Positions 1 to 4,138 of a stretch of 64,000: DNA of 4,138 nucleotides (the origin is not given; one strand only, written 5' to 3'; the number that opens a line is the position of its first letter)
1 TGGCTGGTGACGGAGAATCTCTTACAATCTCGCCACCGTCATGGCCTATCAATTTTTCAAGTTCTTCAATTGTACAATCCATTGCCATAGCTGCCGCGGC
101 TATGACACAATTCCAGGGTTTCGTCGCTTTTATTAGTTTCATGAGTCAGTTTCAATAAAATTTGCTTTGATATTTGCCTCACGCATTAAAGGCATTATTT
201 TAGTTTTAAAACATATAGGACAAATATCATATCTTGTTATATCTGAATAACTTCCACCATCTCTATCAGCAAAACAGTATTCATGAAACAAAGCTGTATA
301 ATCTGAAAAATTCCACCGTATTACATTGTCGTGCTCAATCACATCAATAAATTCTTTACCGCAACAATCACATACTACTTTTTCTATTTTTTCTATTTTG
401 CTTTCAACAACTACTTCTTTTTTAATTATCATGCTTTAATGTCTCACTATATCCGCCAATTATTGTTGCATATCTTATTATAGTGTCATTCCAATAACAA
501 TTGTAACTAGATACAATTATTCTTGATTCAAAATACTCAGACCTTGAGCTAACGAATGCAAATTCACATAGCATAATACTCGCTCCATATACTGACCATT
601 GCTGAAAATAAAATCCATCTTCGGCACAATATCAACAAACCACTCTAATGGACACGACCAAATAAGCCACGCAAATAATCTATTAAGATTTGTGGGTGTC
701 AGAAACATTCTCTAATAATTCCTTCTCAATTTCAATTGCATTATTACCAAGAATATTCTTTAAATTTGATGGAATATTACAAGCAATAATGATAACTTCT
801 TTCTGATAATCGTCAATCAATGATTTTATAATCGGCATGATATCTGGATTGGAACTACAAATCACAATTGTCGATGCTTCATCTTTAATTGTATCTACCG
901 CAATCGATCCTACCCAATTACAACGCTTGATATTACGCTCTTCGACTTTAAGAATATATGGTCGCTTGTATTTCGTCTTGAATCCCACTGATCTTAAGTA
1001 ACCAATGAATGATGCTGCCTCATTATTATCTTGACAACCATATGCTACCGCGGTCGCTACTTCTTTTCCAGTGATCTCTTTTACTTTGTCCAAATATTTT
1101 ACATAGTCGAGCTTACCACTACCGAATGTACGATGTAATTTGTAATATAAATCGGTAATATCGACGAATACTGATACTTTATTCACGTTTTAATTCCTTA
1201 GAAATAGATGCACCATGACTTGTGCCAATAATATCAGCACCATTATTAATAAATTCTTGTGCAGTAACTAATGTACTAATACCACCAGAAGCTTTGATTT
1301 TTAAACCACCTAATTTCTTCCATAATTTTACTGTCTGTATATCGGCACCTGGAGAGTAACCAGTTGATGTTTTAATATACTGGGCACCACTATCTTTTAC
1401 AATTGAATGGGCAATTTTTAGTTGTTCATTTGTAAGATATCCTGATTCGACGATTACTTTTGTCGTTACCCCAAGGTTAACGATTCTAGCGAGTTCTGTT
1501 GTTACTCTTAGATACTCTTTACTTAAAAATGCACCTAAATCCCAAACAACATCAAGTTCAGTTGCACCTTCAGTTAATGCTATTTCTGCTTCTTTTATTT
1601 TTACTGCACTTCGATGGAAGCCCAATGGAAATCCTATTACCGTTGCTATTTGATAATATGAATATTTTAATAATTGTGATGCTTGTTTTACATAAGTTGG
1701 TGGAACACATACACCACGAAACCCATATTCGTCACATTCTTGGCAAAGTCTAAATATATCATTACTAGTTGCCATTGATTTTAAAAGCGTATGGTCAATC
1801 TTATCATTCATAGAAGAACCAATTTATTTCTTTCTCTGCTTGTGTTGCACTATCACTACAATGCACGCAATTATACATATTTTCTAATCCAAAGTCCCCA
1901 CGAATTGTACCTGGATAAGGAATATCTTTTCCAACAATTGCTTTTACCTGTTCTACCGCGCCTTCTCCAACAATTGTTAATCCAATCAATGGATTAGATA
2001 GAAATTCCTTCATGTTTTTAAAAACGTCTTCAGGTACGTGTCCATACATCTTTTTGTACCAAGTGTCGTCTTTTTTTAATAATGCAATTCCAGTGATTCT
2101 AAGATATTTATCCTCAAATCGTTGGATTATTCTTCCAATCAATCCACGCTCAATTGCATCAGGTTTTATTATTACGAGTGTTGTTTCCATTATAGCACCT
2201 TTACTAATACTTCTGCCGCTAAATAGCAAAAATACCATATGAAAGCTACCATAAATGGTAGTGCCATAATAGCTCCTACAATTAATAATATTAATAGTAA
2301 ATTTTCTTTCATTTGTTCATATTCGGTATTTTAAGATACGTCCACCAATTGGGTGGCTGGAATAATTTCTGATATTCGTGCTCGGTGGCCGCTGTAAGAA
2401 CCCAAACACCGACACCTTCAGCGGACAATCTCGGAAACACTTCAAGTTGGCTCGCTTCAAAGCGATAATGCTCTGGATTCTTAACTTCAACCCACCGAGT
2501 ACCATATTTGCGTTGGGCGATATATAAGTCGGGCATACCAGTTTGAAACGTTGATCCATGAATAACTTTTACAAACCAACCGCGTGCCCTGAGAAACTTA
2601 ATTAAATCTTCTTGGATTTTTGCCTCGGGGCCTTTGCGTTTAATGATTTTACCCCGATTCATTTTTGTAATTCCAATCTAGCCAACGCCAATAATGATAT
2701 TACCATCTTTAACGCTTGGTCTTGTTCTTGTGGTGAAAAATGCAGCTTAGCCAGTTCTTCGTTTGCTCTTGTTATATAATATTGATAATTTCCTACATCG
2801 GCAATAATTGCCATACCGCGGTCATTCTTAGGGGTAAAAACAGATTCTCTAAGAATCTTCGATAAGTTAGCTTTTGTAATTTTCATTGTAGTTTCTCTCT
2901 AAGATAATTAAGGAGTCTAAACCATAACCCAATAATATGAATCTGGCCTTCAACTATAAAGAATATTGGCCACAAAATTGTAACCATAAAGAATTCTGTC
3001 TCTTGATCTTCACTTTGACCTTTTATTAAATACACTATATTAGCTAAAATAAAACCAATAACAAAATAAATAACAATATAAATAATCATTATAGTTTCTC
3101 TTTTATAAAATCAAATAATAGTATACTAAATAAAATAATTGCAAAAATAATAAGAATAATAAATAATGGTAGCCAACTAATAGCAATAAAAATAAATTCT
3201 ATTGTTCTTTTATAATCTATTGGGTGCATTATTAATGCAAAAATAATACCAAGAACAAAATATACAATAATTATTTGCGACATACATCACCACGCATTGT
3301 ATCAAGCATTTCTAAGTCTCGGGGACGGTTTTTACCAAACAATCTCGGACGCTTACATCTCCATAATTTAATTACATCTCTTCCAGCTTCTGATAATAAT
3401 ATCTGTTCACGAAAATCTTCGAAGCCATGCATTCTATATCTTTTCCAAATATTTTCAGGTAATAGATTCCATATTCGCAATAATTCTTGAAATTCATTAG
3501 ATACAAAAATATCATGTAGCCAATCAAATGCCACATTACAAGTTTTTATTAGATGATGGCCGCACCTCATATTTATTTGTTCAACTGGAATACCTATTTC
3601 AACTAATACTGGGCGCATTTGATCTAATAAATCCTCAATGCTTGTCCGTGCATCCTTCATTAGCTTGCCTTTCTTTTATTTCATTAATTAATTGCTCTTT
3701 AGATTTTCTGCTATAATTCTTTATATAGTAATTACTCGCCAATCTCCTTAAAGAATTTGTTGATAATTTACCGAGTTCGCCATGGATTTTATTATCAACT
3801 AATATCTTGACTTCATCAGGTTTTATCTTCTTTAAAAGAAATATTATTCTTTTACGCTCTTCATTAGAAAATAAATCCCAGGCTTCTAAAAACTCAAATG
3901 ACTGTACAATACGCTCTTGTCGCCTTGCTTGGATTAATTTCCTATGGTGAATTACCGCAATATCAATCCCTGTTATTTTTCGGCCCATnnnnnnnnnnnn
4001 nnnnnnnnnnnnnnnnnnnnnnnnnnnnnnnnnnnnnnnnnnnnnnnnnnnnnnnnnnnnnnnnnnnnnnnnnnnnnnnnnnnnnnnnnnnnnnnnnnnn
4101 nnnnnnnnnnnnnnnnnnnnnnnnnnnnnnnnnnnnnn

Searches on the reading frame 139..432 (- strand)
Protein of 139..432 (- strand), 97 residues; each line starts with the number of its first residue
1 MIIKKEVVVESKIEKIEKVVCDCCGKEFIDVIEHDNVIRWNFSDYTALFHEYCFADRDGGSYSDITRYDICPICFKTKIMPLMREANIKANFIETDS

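Call 58: search_protein_families(library=pfam, proteins=[window:139-432:-], max_evalue=0.1)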
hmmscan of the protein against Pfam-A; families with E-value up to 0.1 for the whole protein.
window:139-432:- (97 aa): 1 family
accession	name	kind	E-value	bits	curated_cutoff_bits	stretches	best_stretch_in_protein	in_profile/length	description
PF00569.23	ZZ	-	0.055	13.7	21.4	0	68-78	28-38/45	Zinc finger, ZZ type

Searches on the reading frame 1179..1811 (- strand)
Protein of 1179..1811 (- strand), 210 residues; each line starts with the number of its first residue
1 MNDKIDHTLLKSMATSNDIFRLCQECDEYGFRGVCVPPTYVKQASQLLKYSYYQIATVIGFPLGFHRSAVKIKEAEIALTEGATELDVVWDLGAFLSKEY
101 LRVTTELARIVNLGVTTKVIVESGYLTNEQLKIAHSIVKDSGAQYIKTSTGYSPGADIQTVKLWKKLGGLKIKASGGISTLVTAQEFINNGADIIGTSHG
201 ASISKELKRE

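Call 34: search_protein_families(library=phrogs, proteins=[window:1179-1811:-], max_evalue=0.001)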
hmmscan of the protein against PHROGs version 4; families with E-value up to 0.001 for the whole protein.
window:1179-1811:- (210 aa): 0 families

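Call 73: find_encoding_contigs(protein=window:1179-1811:-, flank=10000, max_places=1)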
Protein window:1179-1811:- (210 aa): no gene with exactly this product is on record in the collection.

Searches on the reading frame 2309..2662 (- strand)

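Call 34: search_protein_families(library=phrogs, proteins=[window:2309-2662:-], max_evalue=0.001)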
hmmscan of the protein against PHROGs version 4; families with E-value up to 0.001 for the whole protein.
window:2309-2662:- (117 aa): 3 families
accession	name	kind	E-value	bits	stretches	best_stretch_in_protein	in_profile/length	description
phrog_93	-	DNA, RNA and nucleotide metabolism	1.2e-07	31.8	1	8-91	349-430/613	endonuclease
phrog_824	-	unknown function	1.2e-05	26.4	0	41-90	112-162/265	-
phrog_5702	-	DNA, RNA and nucleotide metabolism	3.4e-05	24.8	1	39-92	3-56/70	Holliday junction resolvase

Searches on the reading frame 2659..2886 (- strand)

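Call 58: search_protein_families(library=pfam, proteins=[window:2659-2886:-], max_evalue=0.1)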
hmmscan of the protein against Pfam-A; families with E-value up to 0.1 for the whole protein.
window:2659-2886:- (75 aa): 1 family
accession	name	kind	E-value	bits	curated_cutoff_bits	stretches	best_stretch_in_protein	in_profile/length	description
PF25515.1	Arm_PDR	-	0.047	14.2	27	1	24-74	10-61/145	Plastid division regulator ARM repeat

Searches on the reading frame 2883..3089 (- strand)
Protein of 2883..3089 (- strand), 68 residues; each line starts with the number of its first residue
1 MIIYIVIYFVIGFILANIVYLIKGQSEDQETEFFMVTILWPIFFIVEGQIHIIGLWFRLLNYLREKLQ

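Call 58: search_protein_families(library=pfam, proteins=[window:2883-3089:-], max_evalue=0.1)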
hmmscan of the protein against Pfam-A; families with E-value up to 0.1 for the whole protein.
window:2883-3089:- (68 aa): 3 families
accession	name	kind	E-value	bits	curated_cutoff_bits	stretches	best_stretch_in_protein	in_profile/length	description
PF20312.3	DUF6608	-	0.0051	17.2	24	1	2-36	11-44/131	Family of unknown function (DUF6608)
PF17439.7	DUF5418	-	0.0082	16.7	25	1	2-64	15-74/151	Family of unknown function (DUF5418)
PF07086.17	Jagunal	-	0.046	14.2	25.4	1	6-58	122-176/187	Jagunal, ER re-organisation during oogenesis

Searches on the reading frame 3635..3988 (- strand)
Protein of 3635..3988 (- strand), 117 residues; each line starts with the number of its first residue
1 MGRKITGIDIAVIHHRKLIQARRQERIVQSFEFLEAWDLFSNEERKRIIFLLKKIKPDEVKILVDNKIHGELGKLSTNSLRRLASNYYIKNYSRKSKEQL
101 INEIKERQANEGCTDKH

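Call 34: search_protein_families(library=phrogs, proteins=[window:3635-3988:-], max_evalue=0.001)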
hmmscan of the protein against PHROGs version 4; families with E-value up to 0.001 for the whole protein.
window:3635-3988:- (117 aa): 1 family
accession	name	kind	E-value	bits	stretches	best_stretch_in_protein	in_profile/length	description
phrog_2724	-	unknown function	0.00031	22.2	1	59-108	33-82/83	-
